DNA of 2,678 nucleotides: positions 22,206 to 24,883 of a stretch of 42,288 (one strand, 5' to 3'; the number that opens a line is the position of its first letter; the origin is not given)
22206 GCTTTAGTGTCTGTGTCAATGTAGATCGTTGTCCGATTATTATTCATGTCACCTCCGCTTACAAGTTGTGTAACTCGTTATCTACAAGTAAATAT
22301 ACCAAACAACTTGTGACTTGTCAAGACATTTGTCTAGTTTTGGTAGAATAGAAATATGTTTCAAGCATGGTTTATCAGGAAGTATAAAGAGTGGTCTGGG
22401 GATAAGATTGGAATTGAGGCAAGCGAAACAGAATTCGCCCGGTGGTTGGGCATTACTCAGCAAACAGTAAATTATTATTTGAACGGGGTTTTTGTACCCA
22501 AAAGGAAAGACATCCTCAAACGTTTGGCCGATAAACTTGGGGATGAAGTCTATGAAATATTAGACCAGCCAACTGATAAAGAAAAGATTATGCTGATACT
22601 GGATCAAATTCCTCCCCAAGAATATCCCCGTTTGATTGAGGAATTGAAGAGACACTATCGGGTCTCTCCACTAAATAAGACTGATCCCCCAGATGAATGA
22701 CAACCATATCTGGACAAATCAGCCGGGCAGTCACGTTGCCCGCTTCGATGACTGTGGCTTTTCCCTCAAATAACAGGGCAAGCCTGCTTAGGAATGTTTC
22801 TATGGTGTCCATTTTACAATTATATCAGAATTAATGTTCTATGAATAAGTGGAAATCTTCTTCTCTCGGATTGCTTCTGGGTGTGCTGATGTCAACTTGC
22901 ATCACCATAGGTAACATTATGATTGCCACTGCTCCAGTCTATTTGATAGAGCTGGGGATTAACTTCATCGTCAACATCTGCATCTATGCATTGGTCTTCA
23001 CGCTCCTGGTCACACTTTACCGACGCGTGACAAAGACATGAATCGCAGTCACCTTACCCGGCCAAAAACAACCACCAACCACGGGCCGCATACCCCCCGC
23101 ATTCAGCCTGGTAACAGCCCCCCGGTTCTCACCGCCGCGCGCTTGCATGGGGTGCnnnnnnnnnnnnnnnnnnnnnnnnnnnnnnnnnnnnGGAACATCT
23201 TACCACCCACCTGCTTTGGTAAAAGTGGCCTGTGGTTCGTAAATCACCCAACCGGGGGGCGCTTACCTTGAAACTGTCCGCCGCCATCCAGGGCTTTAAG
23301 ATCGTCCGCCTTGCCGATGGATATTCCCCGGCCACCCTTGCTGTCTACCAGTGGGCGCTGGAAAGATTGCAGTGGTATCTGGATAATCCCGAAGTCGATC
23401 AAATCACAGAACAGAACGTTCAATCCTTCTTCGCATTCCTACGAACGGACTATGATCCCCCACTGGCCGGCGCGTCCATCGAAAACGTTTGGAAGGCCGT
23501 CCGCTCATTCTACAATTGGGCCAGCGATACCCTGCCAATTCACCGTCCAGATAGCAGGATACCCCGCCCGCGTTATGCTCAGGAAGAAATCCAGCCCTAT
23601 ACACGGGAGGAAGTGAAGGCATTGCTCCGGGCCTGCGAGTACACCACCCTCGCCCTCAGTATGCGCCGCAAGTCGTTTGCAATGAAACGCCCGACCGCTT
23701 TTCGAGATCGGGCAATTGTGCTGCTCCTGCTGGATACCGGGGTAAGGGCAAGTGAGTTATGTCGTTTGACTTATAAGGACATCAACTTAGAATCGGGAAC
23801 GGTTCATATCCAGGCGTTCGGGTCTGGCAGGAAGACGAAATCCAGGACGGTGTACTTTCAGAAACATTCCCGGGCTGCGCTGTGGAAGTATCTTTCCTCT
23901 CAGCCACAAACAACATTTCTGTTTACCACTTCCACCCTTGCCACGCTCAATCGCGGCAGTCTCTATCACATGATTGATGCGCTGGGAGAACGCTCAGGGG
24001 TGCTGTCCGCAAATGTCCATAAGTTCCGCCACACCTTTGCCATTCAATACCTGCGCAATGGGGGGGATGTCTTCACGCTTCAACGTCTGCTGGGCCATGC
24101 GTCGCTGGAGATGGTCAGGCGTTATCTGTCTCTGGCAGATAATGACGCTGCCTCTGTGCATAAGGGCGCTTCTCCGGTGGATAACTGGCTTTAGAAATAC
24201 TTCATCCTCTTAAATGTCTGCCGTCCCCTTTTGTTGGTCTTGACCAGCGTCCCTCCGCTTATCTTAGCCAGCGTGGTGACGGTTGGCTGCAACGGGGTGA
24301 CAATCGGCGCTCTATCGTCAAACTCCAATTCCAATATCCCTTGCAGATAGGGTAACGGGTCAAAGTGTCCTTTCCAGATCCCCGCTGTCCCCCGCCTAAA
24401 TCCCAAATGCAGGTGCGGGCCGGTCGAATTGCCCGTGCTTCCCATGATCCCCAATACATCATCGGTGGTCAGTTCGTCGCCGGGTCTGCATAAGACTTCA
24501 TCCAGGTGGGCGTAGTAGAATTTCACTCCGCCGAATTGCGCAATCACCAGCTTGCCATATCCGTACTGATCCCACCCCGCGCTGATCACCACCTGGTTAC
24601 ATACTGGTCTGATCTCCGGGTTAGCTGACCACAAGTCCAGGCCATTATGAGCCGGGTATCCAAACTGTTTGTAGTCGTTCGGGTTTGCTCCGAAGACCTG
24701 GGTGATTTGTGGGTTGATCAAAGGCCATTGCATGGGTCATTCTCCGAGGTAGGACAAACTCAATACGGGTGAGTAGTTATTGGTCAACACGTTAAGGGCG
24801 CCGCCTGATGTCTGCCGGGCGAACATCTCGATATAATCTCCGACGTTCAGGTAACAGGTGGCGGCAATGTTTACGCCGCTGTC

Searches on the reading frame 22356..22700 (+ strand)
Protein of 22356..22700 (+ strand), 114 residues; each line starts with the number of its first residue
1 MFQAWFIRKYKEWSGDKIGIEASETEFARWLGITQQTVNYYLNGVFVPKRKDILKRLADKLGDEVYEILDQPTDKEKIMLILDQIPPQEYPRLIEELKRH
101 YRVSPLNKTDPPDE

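Call 60: search_protein_families(library=pfam, proteins=[window:22356-22700:+], max_evalue=0.01)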
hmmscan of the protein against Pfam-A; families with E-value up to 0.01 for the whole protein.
window:22356-22700:+ (114 aa): 2 families
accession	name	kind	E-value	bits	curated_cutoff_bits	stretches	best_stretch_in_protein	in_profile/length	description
PF01381.28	HTH_3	-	0.0023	18.4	23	1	25-62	13-49/55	Helix-turn-helix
PF13560.12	HTH_31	-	0.0042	17.8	27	1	6-62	5-55/64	Helix-turn-helix domain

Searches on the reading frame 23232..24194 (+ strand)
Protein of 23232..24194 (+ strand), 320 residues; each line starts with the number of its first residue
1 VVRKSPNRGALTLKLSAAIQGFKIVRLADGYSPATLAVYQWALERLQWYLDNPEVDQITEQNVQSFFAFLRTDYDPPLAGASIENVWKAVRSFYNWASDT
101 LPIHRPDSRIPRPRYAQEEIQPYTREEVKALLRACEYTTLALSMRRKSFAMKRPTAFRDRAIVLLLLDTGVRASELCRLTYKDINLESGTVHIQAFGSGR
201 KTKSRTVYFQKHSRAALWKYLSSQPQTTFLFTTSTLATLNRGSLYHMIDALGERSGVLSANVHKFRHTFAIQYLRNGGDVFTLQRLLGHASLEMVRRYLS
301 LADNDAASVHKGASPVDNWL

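Call 60: search_protein_families(library=pfam, proteins=[window:23232-24194:+], max_evalue=0.01)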
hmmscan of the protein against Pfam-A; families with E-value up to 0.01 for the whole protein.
window:23232-24194:+ (320 aa): 4 families
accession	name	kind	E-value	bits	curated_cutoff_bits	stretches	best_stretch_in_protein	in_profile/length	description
PF00589.27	Phage_integrase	-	3.9e-34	118.3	27.1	1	125-303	5-170/172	Phage integrase family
PF02899.23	Phage_int_SAM_1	-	6e-08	33.3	22.3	1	25-97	8-79/83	Phage integrase, N-terminal SAM-like domain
PF13495.12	Phage_int_SAM_4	-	2.4e-07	31.5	27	1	27-99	10-80/85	Phage integrase, N-terminal SAM-like domain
PF13102.12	Phage_int_SAM_5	-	0.00037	21.2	22.3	1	32-98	18-83/98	Phage integrase SAM-like domain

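Call 61: search_protein_families(library=phrogs, proteins=[window:23232-24194:+], max_evalue=0.001)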
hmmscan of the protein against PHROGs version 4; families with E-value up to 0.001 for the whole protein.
window:23232-24194:+ (320 aa): 5 families
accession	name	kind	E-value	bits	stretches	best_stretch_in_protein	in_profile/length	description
phrog_1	-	integration and excision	5e-44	152.6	1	29-303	180-437/611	integrase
phrog_216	-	integration and excision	8.5e-32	111.4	1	87-308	19-231/301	integrase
phrog_7269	-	integration and excision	8.5e-09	36.2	1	256-304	25-72/89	integrase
phrog_35951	-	unknown function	0.00012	23.5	1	253-303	14-64/97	-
phrog_7685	-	integration and excision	0.0004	21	0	203-297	127-218/240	integrase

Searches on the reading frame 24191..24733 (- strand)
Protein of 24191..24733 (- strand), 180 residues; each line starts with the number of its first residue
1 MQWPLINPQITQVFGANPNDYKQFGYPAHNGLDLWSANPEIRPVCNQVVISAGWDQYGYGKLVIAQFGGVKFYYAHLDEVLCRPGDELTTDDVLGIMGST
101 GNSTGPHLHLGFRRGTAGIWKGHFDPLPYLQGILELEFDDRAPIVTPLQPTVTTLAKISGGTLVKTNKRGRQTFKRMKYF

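Call 60: search_protein_families(library=pfam, proteins=[window:24191-24733:-], max_evalue=0.01)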
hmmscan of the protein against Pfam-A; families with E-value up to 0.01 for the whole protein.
window:24191-24733:- (180 aa): 1 family
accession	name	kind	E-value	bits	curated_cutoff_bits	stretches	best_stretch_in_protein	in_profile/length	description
PF01551.29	Peptidase_M23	-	3.5e-17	62.8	28.7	1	29-115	3-90/96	Peptidase family M23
